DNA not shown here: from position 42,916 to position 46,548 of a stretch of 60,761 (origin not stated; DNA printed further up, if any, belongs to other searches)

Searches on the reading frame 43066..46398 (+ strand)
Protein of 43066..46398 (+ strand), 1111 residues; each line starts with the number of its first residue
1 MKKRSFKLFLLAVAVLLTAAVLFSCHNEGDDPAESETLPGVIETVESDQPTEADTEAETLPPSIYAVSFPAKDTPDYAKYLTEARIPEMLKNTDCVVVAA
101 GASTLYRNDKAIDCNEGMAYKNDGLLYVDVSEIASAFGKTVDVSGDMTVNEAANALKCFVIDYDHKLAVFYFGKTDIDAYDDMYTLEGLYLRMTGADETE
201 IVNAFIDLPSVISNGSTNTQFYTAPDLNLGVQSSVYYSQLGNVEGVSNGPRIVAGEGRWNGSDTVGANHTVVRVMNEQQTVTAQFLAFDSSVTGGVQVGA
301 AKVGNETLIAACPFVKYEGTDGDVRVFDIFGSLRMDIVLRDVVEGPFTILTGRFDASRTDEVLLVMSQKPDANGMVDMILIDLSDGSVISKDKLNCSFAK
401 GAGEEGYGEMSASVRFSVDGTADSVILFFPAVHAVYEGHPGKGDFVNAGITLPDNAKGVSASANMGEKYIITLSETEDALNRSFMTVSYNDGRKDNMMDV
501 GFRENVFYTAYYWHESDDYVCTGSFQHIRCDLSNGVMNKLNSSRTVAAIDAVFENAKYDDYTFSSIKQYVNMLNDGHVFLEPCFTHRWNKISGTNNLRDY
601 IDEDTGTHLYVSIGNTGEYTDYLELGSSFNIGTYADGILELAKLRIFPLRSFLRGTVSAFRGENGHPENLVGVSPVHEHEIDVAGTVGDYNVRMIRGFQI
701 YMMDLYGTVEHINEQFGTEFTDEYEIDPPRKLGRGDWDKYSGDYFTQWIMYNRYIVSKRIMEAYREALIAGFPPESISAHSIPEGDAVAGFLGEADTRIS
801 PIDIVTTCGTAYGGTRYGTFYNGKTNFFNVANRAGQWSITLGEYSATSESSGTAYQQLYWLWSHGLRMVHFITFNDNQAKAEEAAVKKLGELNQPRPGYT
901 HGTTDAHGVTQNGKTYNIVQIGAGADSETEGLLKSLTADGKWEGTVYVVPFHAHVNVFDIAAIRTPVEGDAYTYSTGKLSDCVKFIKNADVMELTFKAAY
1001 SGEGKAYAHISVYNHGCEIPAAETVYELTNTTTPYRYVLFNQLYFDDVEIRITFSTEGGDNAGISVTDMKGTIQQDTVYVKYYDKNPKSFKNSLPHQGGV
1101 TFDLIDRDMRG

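Call 83: search_protein_families(library=pfam, proteins=[window:43066-46398:+], max_evalue=1)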
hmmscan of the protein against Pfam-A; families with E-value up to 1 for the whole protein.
window:43066-46398:+ (1111 aa): 1 family
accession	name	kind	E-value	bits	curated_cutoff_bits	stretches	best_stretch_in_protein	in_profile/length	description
PF02449.21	Glyco_hydro_42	-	0.043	13.6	21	1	687-765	143-228/376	Beta-galactosidase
